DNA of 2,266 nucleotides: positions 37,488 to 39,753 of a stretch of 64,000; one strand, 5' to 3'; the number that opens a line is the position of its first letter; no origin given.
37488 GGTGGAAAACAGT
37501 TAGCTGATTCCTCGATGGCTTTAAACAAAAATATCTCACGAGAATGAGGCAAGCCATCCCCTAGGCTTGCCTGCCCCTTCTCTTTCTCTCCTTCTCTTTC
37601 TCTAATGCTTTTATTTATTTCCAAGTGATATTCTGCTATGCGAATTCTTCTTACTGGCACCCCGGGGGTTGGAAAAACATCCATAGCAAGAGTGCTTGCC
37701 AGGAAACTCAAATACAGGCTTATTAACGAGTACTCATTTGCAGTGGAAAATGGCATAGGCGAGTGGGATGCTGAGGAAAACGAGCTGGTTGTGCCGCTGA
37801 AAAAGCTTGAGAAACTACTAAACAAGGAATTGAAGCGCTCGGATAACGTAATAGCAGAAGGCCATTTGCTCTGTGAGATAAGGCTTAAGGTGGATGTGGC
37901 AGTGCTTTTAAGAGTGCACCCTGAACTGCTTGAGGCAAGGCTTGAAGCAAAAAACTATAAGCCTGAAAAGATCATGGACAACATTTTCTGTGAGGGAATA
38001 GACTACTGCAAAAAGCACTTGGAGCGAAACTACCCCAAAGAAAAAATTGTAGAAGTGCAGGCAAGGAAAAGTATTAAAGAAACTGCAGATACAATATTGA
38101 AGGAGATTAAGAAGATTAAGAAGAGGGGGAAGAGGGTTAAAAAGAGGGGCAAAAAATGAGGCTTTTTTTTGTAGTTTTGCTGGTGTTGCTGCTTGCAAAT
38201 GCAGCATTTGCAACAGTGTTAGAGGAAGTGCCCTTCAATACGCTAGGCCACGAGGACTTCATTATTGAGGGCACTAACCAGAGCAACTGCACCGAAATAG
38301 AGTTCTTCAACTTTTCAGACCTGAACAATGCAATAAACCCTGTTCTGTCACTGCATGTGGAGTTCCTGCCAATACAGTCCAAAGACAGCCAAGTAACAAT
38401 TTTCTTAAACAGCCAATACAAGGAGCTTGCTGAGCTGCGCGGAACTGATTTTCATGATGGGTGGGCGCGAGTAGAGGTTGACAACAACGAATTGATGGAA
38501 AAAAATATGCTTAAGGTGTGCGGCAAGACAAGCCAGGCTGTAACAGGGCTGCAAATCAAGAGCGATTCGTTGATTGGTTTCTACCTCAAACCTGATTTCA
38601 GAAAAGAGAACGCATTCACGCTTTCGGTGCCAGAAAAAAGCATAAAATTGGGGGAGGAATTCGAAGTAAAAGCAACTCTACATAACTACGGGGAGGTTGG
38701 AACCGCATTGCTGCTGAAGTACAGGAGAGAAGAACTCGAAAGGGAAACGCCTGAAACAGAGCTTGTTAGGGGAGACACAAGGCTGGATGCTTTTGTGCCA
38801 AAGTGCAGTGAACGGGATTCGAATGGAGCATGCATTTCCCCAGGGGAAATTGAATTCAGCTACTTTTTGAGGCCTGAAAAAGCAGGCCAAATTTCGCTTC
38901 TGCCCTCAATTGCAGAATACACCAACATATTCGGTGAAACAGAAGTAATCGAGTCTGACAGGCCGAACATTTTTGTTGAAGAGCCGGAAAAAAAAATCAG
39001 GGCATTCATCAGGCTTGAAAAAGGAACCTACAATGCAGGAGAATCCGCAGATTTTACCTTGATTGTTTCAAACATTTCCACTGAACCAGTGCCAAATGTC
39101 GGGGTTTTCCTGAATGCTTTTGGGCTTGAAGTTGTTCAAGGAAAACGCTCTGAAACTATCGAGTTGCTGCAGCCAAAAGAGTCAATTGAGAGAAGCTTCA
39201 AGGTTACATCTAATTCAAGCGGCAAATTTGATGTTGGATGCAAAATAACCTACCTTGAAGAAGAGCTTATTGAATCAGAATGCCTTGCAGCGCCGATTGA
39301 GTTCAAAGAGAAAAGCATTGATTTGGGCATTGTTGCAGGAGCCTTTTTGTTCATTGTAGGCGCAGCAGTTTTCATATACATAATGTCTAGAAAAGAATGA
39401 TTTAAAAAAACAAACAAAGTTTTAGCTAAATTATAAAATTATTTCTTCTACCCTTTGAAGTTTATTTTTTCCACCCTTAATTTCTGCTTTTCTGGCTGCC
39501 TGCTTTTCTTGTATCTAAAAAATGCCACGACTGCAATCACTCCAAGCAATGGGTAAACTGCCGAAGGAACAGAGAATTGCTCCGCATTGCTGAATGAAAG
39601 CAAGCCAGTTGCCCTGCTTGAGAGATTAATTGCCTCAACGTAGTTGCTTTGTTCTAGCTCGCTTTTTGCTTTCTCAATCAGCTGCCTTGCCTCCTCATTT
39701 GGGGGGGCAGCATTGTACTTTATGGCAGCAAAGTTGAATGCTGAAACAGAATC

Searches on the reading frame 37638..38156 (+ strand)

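Call 80: search_protein_families(library=pfam, proteins=[window:37638-38156:+], max_evalue=0.001)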
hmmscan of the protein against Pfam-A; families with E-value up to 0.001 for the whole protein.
window:37638-38156:+ (173 aa): 10 families
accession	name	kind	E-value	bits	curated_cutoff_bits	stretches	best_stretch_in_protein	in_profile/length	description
PF13238.12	AAA_18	-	5.2e-17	62.9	29.4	1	3-119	1-125/128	AAA domain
PF00004.35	AAA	-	3.4e-06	28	21.2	1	3-31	1-29/131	ATPase family associated with various cellular activities (AAA)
PF13521.12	AAA_28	-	6.3e-06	26.9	27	1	2-37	1-36/164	AAA domain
PF13207.12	AAA_17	-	2.7e-05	24.9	27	1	6-105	1-123/136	AAA domain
PF20720.3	nSTAND3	-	4.7e-05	23.6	27.2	1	3-43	20-57/155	Novel STAND NTPase 3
PF01202.28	SKI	-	0.00038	21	22.1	0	9-157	1-158/159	Shikimate kinase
PF02223.23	Thymidylate_kin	-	0.00051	20.2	27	0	7-39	3-34/185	Thymidylate kinase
PF05496.18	RuvB_N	-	0.00058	20.1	27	1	3-30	36-63/159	Holliday junction DNA helicase RuvB P-loop domain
PF13671.12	AAA_33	-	0.00081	20.1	27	0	3-31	2-30/143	AAA domain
PF13191.12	AAA_16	-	0.00088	20.2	32.6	1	3-27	27-51/167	AAA ATPase domain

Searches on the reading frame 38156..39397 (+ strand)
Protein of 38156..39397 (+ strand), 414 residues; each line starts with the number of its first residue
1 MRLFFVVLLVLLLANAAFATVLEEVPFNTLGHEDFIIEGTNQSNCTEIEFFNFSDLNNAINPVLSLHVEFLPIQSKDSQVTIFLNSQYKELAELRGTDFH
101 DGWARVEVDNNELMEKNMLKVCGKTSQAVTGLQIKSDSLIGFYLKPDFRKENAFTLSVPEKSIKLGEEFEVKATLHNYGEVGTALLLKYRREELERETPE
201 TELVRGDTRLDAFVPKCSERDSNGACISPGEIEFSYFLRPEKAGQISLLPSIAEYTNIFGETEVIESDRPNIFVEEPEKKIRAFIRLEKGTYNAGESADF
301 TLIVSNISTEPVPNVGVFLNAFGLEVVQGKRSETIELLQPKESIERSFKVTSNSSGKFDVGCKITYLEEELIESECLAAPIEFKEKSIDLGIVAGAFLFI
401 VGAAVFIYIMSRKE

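Call 8: search_protein_families(library=ncbifam, proteins=[window:38156-39397:+], max_evalue=1)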
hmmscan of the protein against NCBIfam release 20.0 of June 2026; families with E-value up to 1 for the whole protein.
window:38156-39397:+ (414 aa): 0 families

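Call 26: search_protein_families(library=pfam, proteins=[window:38156-39397:+], max_evalue=0.01)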
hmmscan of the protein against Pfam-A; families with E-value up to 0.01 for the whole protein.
window:38156-39397:+ (414 aa): 1 family
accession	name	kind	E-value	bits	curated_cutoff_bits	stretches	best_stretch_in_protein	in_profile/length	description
PF05753.20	TRAP_beta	-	0.00034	20.5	22.4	0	300-369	39-112/178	Translocon-associated protein beta (TRAPB)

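Call 27: find_homologous_proteins(query=window:38156-39397:+, max_evalue=0.001)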
Query window:38156-39397:+ (414 aa): 6 proteins with E <= 0.001 among 8000 candidates.
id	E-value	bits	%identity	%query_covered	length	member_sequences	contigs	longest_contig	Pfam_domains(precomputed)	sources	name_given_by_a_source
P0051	4.8e-268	906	100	100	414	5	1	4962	-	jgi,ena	-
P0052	2.1e-100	354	41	100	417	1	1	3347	-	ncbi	-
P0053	6.1e-99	349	40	100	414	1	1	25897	PF05753.21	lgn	-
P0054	6.4e-98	346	40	99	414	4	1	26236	-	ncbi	-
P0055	4.4e-93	330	40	100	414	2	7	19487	-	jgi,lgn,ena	-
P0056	7.3e-89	316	39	100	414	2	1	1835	-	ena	-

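Call 29: find_encoding_contigs(protein=P0054, flank=10000, max_places=2)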
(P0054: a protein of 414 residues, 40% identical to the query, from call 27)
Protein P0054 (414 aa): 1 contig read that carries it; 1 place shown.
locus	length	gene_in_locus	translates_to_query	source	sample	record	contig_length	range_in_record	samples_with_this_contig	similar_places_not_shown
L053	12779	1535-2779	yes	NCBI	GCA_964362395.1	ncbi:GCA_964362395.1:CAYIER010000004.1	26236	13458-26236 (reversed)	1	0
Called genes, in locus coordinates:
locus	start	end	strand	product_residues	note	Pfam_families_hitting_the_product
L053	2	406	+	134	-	?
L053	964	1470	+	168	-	PF13207:AAA_17 (weak), PF13238:AAA_18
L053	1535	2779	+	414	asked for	-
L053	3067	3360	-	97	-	-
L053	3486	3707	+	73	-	-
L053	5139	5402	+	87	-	PF05239:PRC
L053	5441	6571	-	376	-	PF05833:NFACT_N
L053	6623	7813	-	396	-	PF00890:FAD_binding_2, PF01266:DAO (faint), PF01494:FAD_binding_3, PF03486:HI0933_like (faint), PF04820:Trp_halogenase (faint), PF05834:Lycopene_cycl, PF07992:Pyr_redox_2 (faint), PF22578:GGR_cat, +1 more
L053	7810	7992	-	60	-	PF01361:Tautomerase, PF08921:DUF1904 (weak), PF14552:Tautomerase_2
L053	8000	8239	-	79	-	PF00037:Fer4 (weak), PF12837:Fer4_6 (faint), PF13237:Fer4_10, PF14697:Fer4_21, PF12838:Fer4_7 (weak), PF13187:Fer4_9 (weak), PF12797:Fer4_2 (weak), PF00037:Fer4, +2 more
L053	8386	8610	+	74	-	-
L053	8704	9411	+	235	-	PF02678:Pirin, PF17954:Pirin_C_2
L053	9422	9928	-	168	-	-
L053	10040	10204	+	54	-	PF02201:SWIB (weak)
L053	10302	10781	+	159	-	PF00160:Pro_isomerase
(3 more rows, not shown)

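Call 30: find_encoding_contigs(protein=P0053, flank=10000, max_places=2)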
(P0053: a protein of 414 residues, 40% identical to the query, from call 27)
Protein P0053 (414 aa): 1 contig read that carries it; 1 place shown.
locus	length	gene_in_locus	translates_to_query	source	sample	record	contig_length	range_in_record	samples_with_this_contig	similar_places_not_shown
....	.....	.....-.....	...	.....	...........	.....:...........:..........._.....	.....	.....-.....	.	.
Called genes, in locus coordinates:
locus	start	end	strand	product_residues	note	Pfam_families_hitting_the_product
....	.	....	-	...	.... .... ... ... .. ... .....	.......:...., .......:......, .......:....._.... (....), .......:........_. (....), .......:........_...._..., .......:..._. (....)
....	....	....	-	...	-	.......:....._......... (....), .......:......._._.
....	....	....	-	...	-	-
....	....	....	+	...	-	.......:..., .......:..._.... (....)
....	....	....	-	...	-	-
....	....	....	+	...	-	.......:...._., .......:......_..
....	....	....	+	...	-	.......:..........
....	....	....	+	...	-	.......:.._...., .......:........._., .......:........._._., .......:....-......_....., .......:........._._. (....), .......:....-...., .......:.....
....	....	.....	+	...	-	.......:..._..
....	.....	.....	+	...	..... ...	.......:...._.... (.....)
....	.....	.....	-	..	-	-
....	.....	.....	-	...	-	?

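Call 75: predict_structure(alignment_id=A3)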
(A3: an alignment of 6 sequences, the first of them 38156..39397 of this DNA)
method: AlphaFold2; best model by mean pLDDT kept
length: 414 residues; sequences in the alignment: 6
mean_pLDDT: 82.3   pTM: 0.57
mean pLDDT of the five models: 82.3, 80.7, 80.6, 80.4, 78.8
residues with pLDDT >= 90: 87; 70-90: 273; 50-70: 45; < 50: 9
segments of 3 or more residues with pLDDT < 50: 12-19
pLDDT, mean of each block of 10 residues (from residue 1): 60 45 80 87 89 63 86 84 80 86 81 80 86 89 81 88 85 91 88 81 83 90 83 92 88 81 87 81 84 87 88 87 85 88 90 87 77 77 75 80 84 61
secondary structure, 60 per line:
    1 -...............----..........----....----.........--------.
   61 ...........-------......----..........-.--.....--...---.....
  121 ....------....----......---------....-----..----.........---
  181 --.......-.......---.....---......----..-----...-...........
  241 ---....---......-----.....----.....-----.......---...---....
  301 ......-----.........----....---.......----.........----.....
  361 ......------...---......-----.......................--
elements in order: H2-16 E21-26 H27-30 E35-38 E43-51 E60-71 E79-84 E89-95 E103-107 E116-124 E131-134 E139-144 E154-157 E169-177 E183-189 H191-197 E201-205 E209-214 E226-228 E230-240 E244-247 E251-256 E262-266 E271-275 E281-287 E291-293 E297-306 E312-320 E325-328 E332-338 E343-351 E356-366 E373-375 E379-384 H390-412

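Call 77: fold_search(model_id=the predicted structure, library=pdb)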
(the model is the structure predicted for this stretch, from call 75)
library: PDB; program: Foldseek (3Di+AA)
matches with E <= 10: 1916; with E <= 0.001: 543
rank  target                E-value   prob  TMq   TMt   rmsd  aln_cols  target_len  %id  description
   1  7som_D                1.9e-09  1.00  0.19  0.08  18.9       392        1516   10  Ciliary C2 central pair apparatus isolated from Chlamydomonas reinhardtii (released 2022-04-13)
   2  8a1f_A                2.2e-09  1.00  0.23  0.25  14.2       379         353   11  Human PTPRK N-terminal domains MAM-Ig-FN1 (released 2023-03-15)
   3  7uzs                  2.9e-09  1.00  0.26  0.19   8.6       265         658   10  Protein 4.2 (local refinement from consensus reconstruction of ankyrin complex classes) (released 2022-07-20)
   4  7sqc_O0               4.0e-09  1.00  0.27  0.12  15.6       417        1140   11  Ciliary C1 central pair apparatus isolated from Chlamydomonas reinhardtii (released 2022-04-13)
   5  8cs9_X                4.4e-09  1.00  0.26  0.19   8.6       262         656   11  Composite reconstruction of Class 1 of the erythrocyte ankyrin-1 complex (released 2022-07-20)
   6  8oxw_A                4.9e-09  1.00  0.25  0.18  11.1       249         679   12  Transglutaminase 3 in complex with DH patient-derived Fab DH63-B02 (released 2023-10-18)
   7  1nug_B                5.1e-09  1.00  0.26  0.18   8.3       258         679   11  Role of Calcium Ions in the Activation and Activity of the Transglutaminase 3 Enzyme (2 calciums, 1 Mg, inactive form) (released 2003-04-22)
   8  1l9m_A                5.7e-09  1.00  0.26  0.19   8.0       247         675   13  Three-dimensional structure of the human transglutaminase 3 enzyme: binding of calcium ions change structure for activ (released 2002-05-29)
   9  8oxv_A                6.0e-09  1.00  0.26  0.18  10.8       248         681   13  Transglutaminase 3 zymogen in complex with DH patient-derived Fab DH63-B02 (released 2023-10-18)
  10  7tvz_E                7.0e-09  1.00  0.27  0.19   7.8       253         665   11  Cryo-EM structure of human band 3-protein 4.2 complex in diagonal conformation (released 2022-06-08)
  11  1l9m_B                7.0e-09  1.00  0.26  0.19   8.2       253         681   13  Three-dimensional structure of the human transglutaminase 3 enzyme: binding of calcium ions change structure for activ (released 2002-05-29)
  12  1ggt_A                7.7e-09  1.00  0.26  0.17   8.0       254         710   11  THREE-DIMENSIONAL STRUCTURE OF A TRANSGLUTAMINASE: HUMAN BLOOD COAGULATION FACTOR XIII (released 1995-07-31)
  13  1ggy_A                9.0e-09  1.00  0.25  0.17   8.8       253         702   12  HUMAN FACTOR XIII WITH YTTERBIUM BOUND IN THE ION SITE (released 1999-02-16)
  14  8oxy_A                9.0e-09  1.00  0.27  0.19   8.1       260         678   12  Transglutaminase 3 without calcium in complex with DH patient-derived Fab DH63-B02 (released 2023-10-18)
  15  7sqc_T0               9.0e-09  1.00  0.25  0.20  25.9       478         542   11  Ciliary C1 central pair apparatus isolated from Chlamydomonas reinhardtii (released 2022-04-13)
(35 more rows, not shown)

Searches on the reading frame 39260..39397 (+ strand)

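Call 23: search_protein_families(library=ncbifam, proteins=[window:39260-39397:+], max_evalue=10)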
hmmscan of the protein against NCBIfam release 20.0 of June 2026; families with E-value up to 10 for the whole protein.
seq(46 aa): 2 families
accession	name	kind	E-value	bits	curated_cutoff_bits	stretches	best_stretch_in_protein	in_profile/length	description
NF041738.1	GG_III-CTERM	domain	0.063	13.2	22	1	24-45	4-25/28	GGIII-like transmembrane region-containing protein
NF058670.1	sorting_LPXTATN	domain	0.28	11.5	32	1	24-41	12-29/32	LPxTATN C-terminal sorting signal domain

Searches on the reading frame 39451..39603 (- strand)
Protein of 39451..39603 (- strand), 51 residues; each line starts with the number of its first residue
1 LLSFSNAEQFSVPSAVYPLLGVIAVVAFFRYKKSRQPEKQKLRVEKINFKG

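Call 23: search_protein_families(library=ncbifam, proteins=[window:39451-39603:-], max_evalue=10)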
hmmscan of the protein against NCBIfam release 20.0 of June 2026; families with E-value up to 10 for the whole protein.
seq(51 aa): 2 families
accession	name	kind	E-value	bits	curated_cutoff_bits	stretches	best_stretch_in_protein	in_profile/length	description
NF045534.1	small_EYxxD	equivalog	0.034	13.8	29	1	20-35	16-30/37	EYxxD motif small membrane protein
NF041738.1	GG_III-CTERM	domain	0.079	12.9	22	1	19-35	11-27/28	GGIII-like transmembrane region-containing protein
